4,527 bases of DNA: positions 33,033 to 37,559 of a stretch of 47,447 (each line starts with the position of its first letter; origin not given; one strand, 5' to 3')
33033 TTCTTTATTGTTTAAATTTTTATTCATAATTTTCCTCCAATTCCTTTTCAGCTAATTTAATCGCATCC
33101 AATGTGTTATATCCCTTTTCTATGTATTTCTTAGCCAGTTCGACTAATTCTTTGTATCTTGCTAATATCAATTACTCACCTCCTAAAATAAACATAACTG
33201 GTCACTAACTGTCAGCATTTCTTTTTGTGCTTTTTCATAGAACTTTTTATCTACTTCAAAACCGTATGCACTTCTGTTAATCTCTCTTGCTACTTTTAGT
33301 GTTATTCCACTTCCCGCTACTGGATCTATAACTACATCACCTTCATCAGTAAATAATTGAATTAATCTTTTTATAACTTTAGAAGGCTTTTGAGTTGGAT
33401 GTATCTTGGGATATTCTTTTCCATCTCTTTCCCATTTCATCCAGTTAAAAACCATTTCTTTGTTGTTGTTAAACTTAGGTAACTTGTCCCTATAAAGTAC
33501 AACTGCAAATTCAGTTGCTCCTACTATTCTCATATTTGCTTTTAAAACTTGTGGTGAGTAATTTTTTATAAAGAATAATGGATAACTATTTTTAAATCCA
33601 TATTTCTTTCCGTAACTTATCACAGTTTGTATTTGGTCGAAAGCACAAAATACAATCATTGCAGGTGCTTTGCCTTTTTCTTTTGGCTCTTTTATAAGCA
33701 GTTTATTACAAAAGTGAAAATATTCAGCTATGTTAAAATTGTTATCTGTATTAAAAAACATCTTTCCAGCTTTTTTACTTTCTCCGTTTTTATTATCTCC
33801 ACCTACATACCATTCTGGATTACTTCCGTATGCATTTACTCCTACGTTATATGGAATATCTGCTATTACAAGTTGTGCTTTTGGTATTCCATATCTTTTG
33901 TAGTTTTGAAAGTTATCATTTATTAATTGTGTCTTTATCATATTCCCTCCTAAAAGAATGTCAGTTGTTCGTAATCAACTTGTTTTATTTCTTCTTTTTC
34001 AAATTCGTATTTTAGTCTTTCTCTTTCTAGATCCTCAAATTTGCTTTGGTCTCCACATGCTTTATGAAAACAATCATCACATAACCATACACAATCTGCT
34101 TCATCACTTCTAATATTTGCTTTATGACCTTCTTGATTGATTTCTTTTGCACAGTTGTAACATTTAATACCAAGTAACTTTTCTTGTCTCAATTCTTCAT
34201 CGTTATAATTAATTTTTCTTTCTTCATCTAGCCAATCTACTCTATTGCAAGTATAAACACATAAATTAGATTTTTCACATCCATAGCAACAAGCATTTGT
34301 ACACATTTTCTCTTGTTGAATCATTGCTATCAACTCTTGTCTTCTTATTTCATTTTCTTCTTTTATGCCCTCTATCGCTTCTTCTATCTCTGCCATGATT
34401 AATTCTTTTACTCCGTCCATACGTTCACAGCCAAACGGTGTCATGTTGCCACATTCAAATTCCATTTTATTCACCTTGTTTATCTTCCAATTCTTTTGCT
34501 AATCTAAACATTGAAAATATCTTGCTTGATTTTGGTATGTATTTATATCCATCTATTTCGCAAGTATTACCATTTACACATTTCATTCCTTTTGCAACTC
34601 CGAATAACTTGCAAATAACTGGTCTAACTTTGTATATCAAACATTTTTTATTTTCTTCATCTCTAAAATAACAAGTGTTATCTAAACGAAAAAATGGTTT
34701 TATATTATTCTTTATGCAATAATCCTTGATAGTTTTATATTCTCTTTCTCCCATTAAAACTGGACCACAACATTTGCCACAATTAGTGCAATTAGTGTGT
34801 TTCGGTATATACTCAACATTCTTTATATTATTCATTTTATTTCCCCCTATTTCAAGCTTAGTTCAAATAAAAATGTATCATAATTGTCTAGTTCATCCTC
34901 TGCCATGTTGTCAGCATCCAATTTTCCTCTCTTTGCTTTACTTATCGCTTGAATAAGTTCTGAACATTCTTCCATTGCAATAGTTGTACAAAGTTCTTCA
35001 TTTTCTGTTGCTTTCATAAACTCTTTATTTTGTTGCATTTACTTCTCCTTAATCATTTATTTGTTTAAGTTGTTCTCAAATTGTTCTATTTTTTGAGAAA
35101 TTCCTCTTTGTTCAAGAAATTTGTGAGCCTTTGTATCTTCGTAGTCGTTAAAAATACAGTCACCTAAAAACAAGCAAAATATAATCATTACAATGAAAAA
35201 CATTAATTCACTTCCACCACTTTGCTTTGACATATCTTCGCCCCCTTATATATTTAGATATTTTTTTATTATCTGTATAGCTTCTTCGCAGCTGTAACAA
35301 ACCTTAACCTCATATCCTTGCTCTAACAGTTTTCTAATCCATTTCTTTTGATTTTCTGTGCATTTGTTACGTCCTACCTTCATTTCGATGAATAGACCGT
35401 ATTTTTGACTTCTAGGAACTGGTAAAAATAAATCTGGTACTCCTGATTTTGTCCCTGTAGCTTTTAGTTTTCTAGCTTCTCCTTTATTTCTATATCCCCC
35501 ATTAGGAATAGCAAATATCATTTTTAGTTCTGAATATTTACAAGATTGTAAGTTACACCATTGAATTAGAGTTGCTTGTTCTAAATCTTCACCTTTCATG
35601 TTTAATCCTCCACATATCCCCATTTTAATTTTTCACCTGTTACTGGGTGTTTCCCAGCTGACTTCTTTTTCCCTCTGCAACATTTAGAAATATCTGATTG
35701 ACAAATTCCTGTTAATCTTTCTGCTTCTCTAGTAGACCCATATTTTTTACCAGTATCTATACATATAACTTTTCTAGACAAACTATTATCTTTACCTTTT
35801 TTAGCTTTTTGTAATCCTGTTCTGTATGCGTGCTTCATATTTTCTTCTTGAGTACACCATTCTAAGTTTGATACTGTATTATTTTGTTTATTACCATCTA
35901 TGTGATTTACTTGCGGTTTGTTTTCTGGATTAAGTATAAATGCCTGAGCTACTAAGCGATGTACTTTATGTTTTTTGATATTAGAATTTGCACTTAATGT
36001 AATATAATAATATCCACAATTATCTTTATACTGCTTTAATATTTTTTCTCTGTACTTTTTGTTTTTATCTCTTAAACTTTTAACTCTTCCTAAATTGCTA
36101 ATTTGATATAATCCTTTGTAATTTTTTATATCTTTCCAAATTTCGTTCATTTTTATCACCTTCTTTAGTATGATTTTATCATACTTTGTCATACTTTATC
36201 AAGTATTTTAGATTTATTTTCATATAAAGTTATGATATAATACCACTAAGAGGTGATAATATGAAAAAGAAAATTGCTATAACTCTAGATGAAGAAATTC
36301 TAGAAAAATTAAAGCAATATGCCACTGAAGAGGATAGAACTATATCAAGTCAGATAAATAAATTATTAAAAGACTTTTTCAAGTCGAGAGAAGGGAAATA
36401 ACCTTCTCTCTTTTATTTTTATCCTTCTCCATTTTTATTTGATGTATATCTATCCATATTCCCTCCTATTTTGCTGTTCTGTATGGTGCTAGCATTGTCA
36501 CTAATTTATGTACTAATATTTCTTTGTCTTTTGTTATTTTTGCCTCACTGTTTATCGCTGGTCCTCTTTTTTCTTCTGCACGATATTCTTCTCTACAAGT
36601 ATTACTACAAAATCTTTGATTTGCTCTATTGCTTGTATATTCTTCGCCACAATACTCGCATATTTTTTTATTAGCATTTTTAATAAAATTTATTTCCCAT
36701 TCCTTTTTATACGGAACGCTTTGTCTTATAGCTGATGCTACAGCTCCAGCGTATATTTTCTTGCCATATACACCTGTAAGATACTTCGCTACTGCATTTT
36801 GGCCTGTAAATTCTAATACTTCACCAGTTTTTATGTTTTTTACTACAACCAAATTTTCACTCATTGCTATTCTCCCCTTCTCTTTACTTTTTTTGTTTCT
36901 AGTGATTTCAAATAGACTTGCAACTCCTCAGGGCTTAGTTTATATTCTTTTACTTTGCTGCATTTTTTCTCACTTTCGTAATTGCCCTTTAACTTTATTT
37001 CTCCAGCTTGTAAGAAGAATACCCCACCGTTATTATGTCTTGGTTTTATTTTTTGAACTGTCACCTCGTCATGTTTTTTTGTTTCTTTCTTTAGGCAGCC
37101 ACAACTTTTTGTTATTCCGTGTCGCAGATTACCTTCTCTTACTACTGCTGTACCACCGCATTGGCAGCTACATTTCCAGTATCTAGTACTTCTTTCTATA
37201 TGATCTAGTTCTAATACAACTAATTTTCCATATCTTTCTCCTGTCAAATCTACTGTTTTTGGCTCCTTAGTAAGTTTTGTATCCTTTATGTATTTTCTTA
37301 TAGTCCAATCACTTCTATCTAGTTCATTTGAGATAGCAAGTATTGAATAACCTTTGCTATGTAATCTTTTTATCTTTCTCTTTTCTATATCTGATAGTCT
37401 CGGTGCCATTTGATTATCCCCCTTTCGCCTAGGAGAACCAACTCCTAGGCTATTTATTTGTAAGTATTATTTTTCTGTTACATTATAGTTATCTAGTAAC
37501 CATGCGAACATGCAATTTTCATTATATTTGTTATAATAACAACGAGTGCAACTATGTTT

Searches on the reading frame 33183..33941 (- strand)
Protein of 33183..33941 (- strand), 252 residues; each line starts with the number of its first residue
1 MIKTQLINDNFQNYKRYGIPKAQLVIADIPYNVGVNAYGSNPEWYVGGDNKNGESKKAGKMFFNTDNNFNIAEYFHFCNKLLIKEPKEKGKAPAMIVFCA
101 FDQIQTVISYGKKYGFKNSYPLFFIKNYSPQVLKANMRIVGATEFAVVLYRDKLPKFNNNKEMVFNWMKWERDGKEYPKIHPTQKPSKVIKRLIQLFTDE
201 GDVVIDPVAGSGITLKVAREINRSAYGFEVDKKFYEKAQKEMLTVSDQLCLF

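Call 44: search_protein_families(library=pfam, proteins=[window:33183-33941:-], max_evalue=0.001)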
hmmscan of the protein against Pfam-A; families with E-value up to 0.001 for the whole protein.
window:33183-33941:- (252 aa): 1 family
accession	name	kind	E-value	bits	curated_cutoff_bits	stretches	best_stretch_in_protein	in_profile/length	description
PF01555.25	N6_N4_Mtase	-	8e-26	91.8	26.7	1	23-240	2-221/221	DNA methylase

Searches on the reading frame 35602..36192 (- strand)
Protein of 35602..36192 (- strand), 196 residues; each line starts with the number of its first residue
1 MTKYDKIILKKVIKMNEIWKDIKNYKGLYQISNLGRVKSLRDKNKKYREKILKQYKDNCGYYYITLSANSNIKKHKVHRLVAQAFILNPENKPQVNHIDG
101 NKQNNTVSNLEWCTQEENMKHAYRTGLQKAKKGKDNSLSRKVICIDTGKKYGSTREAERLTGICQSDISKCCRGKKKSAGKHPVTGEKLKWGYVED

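Call 44: search_protein_families(library=pfam, proteins=[window:35602-36192:-], max_evalue=0.001)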
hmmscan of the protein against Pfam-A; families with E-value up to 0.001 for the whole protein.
window:35602-36192:- (196 aa): 2 families
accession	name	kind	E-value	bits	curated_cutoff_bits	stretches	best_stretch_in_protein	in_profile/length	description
PF07463.16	NUMOD4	-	8.5e-17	61.6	23.4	1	17-67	1-49/49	NUMOD4 motif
PF13392.12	HNH_3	-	6.3e-10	39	24.8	1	76-119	2-45/46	HNH endonuclease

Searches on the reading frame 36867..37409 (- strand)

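Call 44: search_protein_families(library=pfam, proteins=[window:36867-37409:-], max_evalue=0.001)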
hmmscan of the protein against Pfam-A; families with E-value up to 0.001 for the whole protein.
window:36867-37409:- (180 aa): 2 families
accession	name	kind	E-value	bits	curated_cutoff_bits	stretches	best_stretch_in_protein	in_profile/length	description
PF13936.12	HTH_38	-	2.2e-05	24.5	27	1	4-39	4-39/44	Helix-turn-helix domain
PF11427.14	HTH_Tnp_Tc3_1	-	0.00016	21.9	21.1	1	5-43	5-43/50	Tc3 transposase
